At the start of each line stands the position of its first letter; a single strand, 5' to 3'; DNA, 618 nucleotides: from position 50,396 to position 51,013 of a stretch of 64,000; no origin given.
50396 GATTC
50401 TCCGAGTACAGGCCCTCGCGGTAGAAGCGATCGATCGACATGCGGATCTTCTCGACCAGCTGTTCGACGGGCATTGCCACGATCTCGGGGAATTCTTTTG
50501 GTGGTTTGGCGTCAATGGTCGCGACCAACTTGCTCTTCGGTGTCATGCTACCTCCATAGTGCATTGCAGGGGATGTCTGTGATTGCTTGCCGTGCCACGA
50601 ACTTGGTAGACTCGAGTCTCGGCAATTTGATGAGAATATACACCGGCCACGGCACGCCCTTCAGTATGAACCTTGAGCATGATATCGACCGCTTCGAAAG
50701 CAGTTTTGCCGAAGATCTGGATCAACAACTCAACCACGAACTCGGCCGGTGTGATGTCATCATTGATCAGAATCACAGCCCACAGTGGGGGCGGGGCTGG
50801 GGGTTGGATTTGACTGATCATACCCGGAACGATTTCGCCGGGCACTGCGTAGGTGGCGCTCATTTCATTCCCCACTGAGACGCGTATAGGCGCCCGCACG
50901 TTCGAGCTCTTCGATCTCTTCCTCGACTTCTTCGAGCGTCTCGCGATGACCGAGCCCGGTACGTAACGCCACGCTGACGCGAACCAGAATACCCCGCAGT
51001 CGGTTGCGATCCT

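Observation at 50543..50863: Phage-encoded ClpS (N-degron adaptor) homologue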

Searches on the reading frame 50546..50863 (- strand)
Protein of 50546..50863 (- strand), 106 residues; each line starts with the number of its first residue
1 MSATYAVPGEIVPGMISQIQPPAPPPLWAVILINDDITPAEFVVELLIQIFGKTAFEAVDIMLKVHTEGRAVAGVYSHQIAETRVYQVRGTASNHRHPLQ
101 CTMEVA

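Call 3: search_protein_families(library=pfam, proteins=[window:50546-50863:-], max_evalue=0.01)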
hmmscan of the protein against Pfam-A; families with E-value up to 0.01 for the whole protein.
window:50546-50863:- (106 aa): 1 family
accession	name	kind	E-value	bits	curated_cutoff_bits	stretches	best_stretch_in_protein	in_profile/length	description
PF02617.22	ClpS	-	7.8e-30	102.9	23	1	24-102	2-80/80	ATP-dependent Clp protease adaptor protein ClpS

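Call 4: search_protein_families(library=ncbifam, proteins=[window:50546-50863:-], max_evalue=0.01)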
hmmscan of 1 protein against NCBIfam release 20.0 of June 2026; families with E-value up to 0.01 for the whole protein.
window:50546-50863:- (106 aa): 8 families
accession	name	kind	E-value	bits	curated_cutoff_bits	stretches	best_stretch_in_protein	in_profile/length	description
NF000672.0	PRK00033.1-5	equivalog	2.8e-30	104.4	112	1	21-105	19-103/104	ATP-dependent Clp protease adapter ClpS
NF000669.1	PRK00033.1-2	equivalog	5.9e-30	103.1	149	1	24-104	12-92/94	ATP-dependent Clp protease adapter ClpS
NF000670.0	PRK00033.1-3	equivalog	1.5e-25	89.3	143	1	23-105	23-105/106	ATP-dependent Clp protease adapter ClpS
NF009564.0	PRK13019.1-4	equivalog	4.3e-14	52.6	143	1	25-104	19-98/101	ATP-dependent Clp protease adapter ClpS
NF009561.0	PRK13019.1-1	equivalog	2.2e-11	43.5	159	1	25-104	21-100/103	ATP-dependent Clp protease adapter ClpS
NF000671.1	PRK00033.1-4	equivalog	9.8e-08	32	107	1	25-82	14-72/91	ATP-dependent Clp protease adapter ClpS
NF000668.1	PRK00033.1-1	equivalog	5.1e-07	29.7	86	1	28-89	5-66/77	ATP-dependent Clp protease adapter ClpS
NF009563.0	PRK13019.1-3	equivalog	1.5e-05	24.8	117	1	24-88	23-88/101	ATP-dependent Clp protease adapter ClpS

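Call 5: search_protein_families(library=phrogs, proteins=[window:50546-50863:-], max_evalue=0.01)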
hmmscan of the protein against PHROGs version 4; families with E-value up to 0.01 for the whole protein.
window:50546-50863:- (106 aa): 2 families
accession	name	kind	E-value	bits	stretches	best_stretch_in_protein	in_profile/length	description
phrog_27368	-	other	3.3e-22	79.4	1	23-104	18-100/102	ATP-dependent protease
phrog_15940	-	other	8.8e-08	33.2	1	26-89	73-136/177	ATP-dependent protease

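Call 8: search_dna_similar(query=window:50546-50863:-, collection=phages, mode=protein, max_rows=40)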
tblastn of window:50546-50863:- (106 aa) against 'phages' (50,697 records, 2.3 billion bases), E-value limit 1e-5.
Records with a match: 19; places in all: 19; records where one place covers at least 80% of the query: 4.
Best place of each record, by identity: <60% 19.
By first word of the organism name: Pseudomonas 11; Acinetobacter 2; Agrobacterium 2; Ralstonia 1; Vibrio 1; Bacteriophage 1; Sinorhizobium 1.
By host as written in the record: - 6; Pseudomonas aeruginosa PAO1 5; Pseudomonas aeruginosa 3; Agrobacterium tumefaciens C58 2; Ralstonia solanacearum 1; Vibrio cyclitrophicus 1; Sinohrizobium meliloti NRRL L-50 1.
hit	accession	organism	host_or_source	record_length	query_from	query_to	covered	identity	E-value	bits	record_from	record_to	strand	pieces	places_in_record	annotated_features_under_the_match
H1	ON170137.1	Ralstonia phage YO084_1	Ralstonia solanacearum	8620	20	106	82%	50.6%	2e-19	87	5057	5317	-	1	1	record has no annotation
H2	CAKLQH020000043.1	Acinetobacter phage MD-2021a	not known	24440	15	104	85%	45.7%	1e-18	85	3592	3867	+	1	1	clpS: ATP-dependent Clp protease adaptor protein ClpS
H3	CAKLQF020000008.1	Acinetobacter phage MD-2021a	not known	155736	15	104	85%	45.7%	1e-18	85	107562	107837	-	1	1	clpS: ATP-dependent Clp protease adaptor protein ClpS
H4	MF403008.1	Agrobacterium phage Atu_ph07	Agrobacterium tumefaciens C58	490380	23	94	68%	43.1%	2e-7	53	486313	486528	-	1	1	ATP-dependent Clp protease adaptor protein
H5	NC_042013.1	Agrobacterium phage Atu_ph07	Agrobacterium tumefaciens C58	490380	23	94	68%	43.1%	2e-7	53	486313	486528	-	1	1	ATP-dependent protease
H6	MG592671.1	Vibrio phage 2.275.O._10N.286.54.E11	Vibrio cyclitrophicus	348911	16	106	86%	33.0%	3e-6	49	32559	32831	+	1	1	ribosomal protein L7/L12/ClpS-like adaptor protein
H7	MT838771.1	Bacteriophage sp.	human fecal samples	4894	25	101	73%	37.7%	4e-11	63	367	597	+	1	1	record has no annotation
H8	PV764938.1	Sinorhizobium phage Phosso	Sinohrizobium meliloti NRRL L-50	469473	25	85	58%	44.3%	5e-10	60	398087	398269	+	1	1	ATP-dependent Clp protease adaptor protein ClpS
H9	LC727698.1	Pseudomonas phage sp. 30-3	Pseudomonas aeruginosa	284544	25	98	70%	33.8%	1e-6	51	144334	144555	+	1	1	hypothetical protein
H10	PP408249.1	Pseudomonas phage vB_Pa-PAC2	Pseudomonas aeruginosa PAO1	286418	25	98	70%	33.8%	1e-6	51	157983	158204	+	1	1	hypothetical protein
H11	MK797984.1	Pseudomonas phage vB_PaeM_PA5oct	-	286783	25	98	70%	33.8%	1e-6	51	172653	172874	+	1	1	ATP-dependent Clp protease adapter protein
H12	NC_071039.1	Pseudomonas phage vB_PaeM_PA5oct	-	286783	25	98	70%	33.8%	1e-6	51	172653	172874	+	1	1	ATP-dependent protease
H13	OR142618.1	Pseudomonas phage Callisto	Pseudomonas aeruginosa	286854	25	98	70%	33.8%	1e-6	51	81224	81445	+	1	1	clpS: ATP-dependent Clp protease adapter protein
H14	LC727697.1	Pseudomonas phage sp. 30-2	Pseudomonas aeruginosa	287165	25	98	70%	33.8%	1e-6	51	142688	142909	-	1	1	hypothetical protein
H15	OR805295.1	Pseudomonas phage Paride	Pseudomonas aeruginosa PAO1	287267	25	98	70%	33.8%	1e-6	51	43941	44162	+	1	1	ATP-dependent protease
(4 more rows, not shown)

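Call 15: find_homologous_proteins(query=window:50546-50863:-)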
Query window:50546-50863:- (106 aa): 108 proteins with E <= 0.001 among 110 candidates.
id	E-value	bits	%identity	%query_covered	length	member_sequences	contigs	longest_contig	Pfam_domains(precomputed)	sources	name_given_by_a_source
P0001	2.0e-56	206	90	100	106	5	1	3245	PF02617.23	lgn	-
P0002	6.7e-24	102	63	75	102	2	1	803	PF02617.23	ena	-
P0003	9.2e-24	101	63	75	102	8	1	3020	PF02617.23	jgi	-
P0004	1.7e-22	97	59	78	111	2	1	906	PF02617.23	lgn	-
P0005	1.9e-22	97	59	78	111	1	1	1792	PF02617.23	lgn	-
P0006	3.0e-22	96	59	76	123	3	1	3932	PF02617.23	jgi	jgi:ATP-dependent Clp protease adaptor protein ClpS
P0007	2.4e-21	94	48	92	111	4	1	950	PF02617.23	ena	-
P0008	3.0e-21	93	52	83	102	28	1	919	PF02617.23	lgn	-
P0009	4.4e-21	93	58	75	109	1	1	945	PF02617.23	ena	-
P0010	5.0e-21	93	59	77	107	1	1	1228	PF02617.23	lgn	-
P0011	5.2e-21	92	53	84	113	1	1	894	PF02617.23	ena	-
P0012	7.2e-21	92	53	76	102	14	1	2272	PF02617.23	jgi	jgi:ATP-dependent Clp protease adaptor protein ClpS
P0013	8.4e-21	92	59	77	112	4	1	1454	PF02617.23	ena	-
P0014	1.4e-20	91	55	77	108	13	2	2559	PF02617.23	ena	-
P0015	1.6e-20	91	54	80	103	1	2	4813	PF02617.23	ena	-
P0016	2.0e-20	91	53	76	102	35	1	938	PF02617.23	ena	-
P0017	2.5e-20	90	54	76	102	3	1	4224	PF02617.23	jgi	-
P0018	2.7e-20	90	53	76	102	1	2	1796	PF02617.23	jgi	jgi:ATP-dependent Clp protease adaptor protein ClpS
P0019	2.7e-20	90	53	76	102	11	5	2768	PF02617.23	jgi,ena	-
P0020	2.9e-20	90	54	76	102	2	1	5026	PF02617.23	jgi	-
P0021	3.5e-20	90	54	76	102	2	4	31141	PF02617.23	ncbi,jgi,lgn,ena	-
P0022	4.0e-20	90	54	77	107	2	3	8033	PF02617.23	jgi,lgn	jgi:ATP-dependent Clp protease adaptor protein ClpS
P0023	4.5e-20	89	53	76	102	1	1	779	PF02617.23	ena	-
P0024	5.1e-20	89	49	82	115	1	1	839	PF02617.23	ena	-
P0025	5.1e-20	89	52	80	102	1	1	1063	PF02617.23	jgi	jgi:ATP-dependent Clp protease adaptor protein ClpS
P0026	5.4e-20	89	51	80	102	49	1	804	PF02617.23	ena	-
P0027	6.8e-20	89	53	76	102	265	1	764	PF02617.23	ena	-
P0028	7.2e-20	89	52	77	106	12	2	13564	PF02617.23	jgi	jgi:ATP-dependent Clp protease adaptor protein ClpS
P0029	7.2e-20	89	52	80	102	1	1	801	PF02617.23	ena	-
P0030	7.3e-20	89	53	76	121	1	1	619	PF02617.23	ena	-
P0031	8.2e-20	89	55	75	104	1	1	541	PF02617.23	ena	-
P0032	9.9e-20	88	53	76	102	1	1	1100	PF02617.23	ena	-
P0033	1.1e-19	88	53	76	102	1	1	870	PF02617.23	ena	-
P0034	1.2e-19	88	53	76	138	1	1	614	PF02617.23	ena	-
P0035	1.2e-19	88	50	84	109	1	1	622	PF02617.23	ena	-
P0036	1.2e-19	88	52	76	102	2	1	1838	PF02617.23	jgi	jgi:ATP-dependent Clp protease adaptor protein ClpS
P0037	1.3e-19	88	52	76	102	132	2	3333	PF02617.23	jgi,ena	-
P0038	1.3e-19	88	46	90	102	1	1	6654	PF02617.23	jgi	jgi:ATP-dependent Clp protease adaptor protein ClpS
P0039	1.5e-19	88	53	76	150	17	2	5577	PF02617.23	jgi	jgi:ATP-dependent Clp protease adaptor protein ClpS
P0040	1.5e-19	88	53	76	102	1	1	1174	PF02617.23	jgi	-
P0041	1.5e-19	88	53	76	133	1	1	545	PF02617.23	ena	-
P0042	1.9e-19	87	53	76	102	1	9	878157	PF02617.23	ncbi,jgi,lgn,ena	jgi:ATP-dependent Clp protease adaptor protein ClpS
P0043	1.9e-19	87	52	76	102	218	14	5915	PF02617.23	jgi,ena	jgi:ATP-dependent Clp protease adaptor protein ClpS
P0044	1.9e-19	87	52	76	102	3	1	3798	PF02617.23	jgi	jgi:ATP-dependent Clp protease adaptor protein ClpS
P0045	2.2e-19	87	52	77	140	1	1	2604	PF02617.23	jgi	jgi:ATP-dependent Clp protease adaptor protein ClpS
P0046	2.6e-19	87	53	76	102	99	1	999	PF02617.23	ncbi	-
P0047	2.6e-19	87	53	76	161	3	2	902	PF02617.23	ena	-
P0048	2.9e-19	87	52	76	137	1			PF02617.23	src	-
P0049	3.1e-19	87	51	83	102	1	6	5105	PF02617.23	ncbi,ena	-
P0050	3.1e-19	87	52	76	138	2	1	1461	PF02617.23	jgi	jgi:ATP-dependent Clp protease adaptor protein ClpS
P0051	3.1e-19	87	53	76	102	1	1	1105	PF02617.23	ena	-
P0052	3.3e-19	87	52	76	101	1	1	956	PF02617.23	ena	-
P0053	3.3e-19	87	52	76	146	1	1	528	PF02617.23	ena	-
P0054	3.6e-19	87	53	76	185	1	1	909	PF02617.23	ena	-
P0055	3.7e-19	86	52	76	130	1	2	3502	PF02617.23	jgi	jgi:ATP-dependent Clp protease adaptor protein ClpS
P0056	3.8e-19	86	52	76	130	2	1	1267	PF02617.23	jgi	-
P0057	4.0e-19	86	53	76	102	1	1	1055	PF02617.23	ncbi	-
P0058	4.1e-19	86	52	76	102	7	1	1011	PF02617.23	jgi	jgi:ATP-dependent Clp protease adaptor protein ClpS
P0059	4.2e-19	86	51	76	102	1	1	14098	PF02617.23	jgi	jgi:ATP-dependent Clp protease adaptor protein ClpS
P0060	4.2e-19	86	52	76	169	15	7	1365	PF02617.23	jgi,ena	-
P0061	4.3e-19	86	51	76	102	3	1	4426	PF02617.23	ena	-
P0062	4.5e-19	86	52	76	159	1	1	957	PF02617.23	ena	-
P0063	4.6e-19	86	51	77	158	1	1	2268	PF02617.23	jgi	jgi:ATP-dependent Clp protease adaptor protein ClpS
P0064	4.8e-19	86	53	76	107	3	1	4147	PF02617.23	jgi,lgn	jgi:ATP-dependent Clp protease adaptor protein ClpS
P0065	5.5e-19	86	52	76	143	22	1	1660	PF02617.23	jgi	-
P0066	6.7e-19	86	51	76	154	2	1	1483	PF02617.23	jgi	jgi:ATP-dependent Clp protease adaptor protein ClpS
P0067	7.1e-19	86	52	76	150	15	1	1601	PF02617.23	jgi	jgi:ATP-dependent Clp protease adaptor protein ClpS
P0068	7.5e-19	86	52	76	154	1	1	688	PF02617.23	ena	-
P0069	7.6e-19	85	53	76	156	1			PF02617.23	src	-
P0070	8.7e-19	85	52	76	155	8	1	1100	PF02617.23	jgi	jgi:ATP-dependent Clp protease adaptor protein ClpS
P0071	1.0e-18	85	47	85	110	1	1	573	PF02617.23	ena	-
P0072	1.1e-18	85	54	76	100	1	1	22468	PF02617.23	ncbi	-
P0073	1.2e-18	85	52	76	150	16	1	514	PF02617.23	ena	-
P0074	1.2e-18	85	52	76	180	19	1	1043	PF02617.23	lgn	-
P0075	1.2e-18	85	52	76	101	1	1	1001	PF02617.23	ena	-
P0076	1.3e-18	85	50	86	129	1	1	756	PF02617.23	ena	-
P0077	1.3e-18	85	52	76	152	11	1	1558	PF02617.23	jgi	jgi:ATP-dependent Clp protease adaptor protein ClpS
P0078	1.4e-18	85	52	76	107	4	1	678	PF02617.23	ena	-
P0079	1.6e-18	84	50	77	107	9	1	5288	PF02617.23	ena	-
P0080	2.0e-18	84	51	76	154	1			PF02617.23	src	-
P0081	2.1e-18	84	48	91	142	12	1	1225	PF02617.23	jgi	-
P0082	3.3e-18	83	52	76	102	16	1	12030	PF02617.23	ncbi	-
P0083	4.4e-18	83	47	85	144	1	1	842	PF02617.23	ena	-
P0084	4.5e-18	83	49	87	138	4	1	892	PF02617.23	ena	-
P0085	5.3e-18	83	47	86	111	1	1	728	PF02617.23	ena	-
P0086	5.5e-18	83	54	75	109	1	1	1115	PF02617.23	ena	-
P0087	7.6e-18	82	54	76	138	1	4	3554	PF02617.23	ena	-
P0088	1.0e-17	82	56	76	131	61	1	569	PF02617.23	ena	-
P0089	1.6e-17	81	51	74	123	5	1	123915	PF02617.23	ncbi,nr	ncbi:MAG: ATP-dependent Clp protease adapter ClpS [Porticoccaceae bacterium]|nr:ATP-dependent Clp pr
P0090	2.3e-17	81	51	83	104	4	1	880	PF02617.23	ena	-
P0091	2.5e-17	81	51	74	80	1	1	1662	PF02617.23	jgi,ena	-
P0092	2.7e-17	81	47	86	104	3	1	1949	PF02617.23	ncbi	-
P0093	3.1e-17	80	56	77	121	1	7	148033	PF02617.23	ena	-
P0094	3.3e-17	80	48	83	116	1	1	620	PF02617.23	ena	-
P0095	6.1e-17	79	53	75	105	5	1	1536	PF02617.23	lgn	-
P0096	7.9e-17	79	51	74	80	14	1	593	PF02617.23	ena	-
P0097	8.5e-17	79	51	75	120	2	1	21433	PF02617.23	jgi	-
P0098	1.8e-16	78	51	74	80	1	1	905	PF02617.23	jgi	jgi:ATP-dependent Clp protease adaptor protein ClpS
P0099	5.2e-16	76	53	69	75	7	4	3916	PF02617.23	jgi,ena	-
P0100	9.9e-16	75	56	76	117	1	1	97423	PF02617.23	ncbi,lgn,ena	-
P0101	2.5e-15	74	49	92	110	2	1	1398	PF02617.23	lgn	-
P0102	2.7e-15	74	49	74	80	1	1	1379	PF02617.23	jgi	-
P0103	4.0e-15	74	48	92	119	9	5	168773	PF02617.23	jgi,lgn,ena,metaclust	metaclust:\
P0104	9.2e-14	69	51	75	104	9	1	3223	PF02617.23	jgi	jgi:ATP-dependent Clp protease adaptor protein ClpS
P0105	9.8e-13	66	53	75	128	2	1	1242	PF02617.23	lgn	-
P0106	1.2e-12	66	54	61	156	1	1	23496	PF02617.23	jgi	jgi:ATP-dependent Clp protease adaptor protein ClpS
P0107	7.7e-11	60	49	77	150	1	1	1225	PF02617.23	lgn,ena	-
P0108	2.5e-8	52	58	45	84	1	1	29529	PF02617.23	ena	-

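Call 16: search_solved_structures(query=window:50546-50863:-, show_alignments=4)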
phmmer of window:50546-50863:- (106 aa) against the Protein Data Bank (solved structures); distinct sequences matched with E-value up to 0.001: 13.
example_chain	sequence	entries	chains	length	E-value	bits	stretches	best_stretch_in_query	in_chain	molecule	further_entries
3g1b_A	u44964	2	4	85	1.2e-23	86.3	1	24-104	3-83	ATP-dependent Clp protease adapter protein clpS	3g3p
3dnj_A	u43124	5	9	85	6.4e-23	84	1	24-104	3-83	ATP-dependent Clp protease adapter protein clpS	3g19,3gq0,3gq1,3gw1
3o2o_A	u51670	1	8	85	3.5e-20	75.2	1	24-105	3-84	ATP-dependent Clp protease adaptor protein ClpS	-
3o2b_A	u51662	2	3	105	4.2e-20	75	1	23-105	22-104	ATP-dependent Clp protease adaptor protein ClpS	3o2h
1mbu_C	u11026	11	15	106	4.3e-20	74.9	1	23-105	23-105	Protein yljA | ATP-dependent Clp protease adaptor protein clpS | ATP-dependent Clp protease adapter protein ClpS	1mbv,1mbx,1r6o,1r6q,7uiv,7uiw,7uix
2wa8_A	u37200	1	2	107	4.5e-20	74.9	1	23-105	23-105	ATP-DEPENDENT CLP PROTEASE ADAPTER PROTEIN CLPS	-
2w9r_A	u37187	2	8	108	4.6e-20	74.9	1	23-105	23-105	ATP-DEPENDENT CLP PROTEASE ADAPTER PROTEIN CLPS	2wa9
1lzw_A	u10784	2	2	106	1.2e-18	70.4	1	23-105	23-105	Protein yljA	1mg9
3o1f_A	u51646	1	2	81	1.6e-18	69.9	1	27-105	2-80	ATP-dependent Clp protease adapter protein clpS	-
4yjm_A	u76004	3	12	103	2.1e-08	37.5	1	24-104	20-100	ATP-dependent Clp protease adapter protein ClpS 2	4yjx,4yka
7d34_A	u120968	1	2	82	7.5e-07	32.4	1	26-91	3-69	ATP-dependent Clp protease adapter protein CLPS1, chloroplastic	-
9ayn_A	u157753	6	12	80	0.00012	25.3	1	27-88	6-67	ATP-dependent Clp protease adapter protein ClpS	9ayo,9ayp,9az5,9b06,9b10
9b1p_A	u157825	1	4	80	0.00013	25.3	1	27-88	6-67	ATP-dependent Clp protease adapter protein ClpS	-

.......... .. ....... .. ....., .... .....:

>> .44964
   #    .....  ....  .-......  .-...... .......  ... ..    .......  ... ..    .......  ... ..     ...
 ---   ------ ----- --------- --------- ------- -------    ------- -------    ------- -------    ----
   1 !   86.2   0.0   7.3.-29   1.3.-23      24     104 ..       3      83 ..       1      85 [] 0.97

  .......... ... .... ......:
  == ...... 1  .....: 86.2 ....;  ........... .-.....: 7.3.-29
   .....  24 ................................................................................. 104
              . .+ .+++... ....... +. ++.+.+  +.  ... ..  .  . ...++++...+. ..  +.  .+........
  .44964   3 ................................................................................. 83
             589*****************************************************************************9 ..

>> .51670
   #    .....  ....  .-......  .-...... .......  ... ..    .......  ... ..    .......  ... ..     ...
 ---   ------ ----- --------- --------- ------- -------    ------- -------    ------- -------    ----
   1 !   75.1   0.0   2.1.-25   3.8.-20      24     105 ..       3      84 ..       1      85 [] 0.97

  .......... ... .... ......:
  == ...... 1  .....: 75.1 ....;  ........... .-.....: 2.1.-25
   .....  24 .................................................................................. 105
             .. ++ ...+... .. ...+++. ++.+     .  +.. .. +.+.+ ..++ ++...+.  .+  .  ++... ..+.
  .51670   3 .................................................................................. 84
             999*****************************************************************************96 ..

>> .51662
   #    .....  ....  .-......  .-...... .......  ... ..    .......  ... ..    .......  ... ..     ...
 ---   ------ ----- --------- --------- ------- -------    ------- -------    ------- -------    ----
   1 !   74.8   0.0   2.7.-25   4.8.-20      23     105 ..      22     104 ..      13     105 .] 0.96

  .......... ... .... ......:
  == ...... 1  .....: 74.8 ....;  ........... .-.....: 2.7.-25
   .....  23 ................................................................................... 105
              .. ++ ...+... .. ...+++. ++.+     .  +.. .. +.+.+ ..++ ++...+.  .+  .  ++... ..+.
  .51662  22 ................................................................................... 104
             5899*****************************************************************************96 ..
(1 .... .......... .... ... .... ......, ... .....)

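Call 22: find_related_loci(query=window:50546-50863:-, collection=viral_contigs, flank=8000)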
Query window:50546-50863:- (106 aa) in viral_contigs; peptide patterns used: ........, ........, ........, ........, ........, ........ (x = any residue, [..] = any of these).
8 stretches matched a pattern; 2 encode a relative of the query (tblastn E <= 1e-3); 2 distinct loci.
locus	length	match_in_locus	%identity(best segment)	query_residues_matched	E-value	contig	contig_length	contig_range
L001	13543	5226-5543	92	1-106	5e-65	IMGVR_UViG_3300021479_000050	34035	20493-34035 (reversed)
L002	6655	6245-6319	50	77-102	1e-4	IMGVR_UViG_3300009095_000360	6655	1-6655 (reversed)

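Call 23: find_encoding_contigs(protein=P0001, flank=5000)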
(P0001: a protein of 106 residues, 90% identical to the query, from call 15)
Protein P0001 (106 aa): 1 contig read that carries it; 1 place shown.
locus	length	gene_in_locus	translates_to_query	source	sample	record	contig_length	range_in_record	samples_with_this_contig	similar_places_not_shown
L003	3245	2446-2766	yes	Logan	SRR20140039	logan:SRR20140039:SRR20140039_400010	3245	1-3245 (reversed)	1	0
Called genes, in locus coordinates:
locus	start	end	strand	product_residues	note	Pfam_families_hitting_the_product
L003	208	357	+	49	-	-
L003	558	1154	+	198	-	-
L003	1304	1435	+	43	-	-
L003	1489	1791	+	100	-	-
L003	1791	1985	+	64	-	-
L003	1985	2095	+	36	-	-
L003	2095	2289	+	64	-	-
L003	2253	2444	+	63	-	-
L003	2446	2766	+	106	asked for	PF02617:ClpS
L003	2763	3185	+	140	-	-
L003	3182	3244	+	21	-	?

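Call 26: get_annotated_region(hit=H1, flank=5000)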
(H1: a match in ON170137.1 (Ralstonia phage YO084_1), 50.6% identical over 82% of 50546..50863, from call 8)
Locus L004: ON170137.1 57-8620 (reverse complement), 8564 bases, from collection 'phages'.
description: UNVERIFIED_ORG: Ralstonia phage YO084_1 sequence.
organism: Ralstonia phage YO084_1 (NCBI taxid 2935218)
taxonomy: Viruses; Duplodnaviria; Heunggongvirae; Uroviricota; Caudoviricetes
host: Ralstonia solanacearum; source: tomato; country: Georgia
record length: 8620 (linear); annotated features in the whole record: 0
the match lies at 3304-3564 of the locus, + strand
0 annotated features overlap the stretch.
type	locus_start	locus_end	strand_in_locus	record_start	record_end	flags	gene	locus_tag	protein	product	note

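Call 27: get_annotated_region(hit=H4, flank=2000)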
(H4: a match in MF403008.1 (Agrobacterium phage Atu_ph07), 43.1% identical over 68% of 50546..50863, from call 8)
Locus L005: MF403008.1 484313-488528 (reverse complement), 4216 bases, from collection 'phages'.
description: Agrobacterium phage Atu_ph07, complete genome.
organism: Agrobacterium phage Atu_ph07 (NCBI taxid 2024264)
taxonomy: Viruses; Duplodnaviria; Heunggongvirae; Uroviricota; Caudoviricetes; Polybotosvirus; Polybotosvirus Atuph07
host: Agrobacterium tumefaciens C58; source: -; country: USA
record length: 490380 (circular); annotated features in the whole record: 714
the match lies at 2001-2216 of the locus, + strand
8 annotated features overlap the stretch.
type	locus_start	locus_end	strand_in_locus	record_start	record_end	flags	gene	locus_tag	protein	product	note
CDS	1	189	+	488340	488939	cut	-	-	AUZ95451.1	hypothetical protein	-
CDS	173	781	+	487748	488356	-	-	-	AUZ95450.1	hypothetical protein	-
CDS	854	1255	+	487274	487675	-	-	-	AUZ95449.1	16 kDa heat shock protein A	-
CDS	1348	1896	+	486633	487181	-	-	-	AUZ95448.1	thymidine kinase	-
CDS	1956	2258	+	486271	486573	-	-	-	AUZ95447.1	ATP-dependent Clp protease adaptor protein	-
CDS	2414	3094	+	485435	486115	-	-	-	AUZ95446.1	hypothetical protein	-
CDS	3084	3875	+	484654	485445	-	-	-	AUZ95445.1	hypothetical protein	-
CDS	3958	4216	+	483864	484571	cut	-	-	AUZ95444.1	threonyl-tRNA synthetase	-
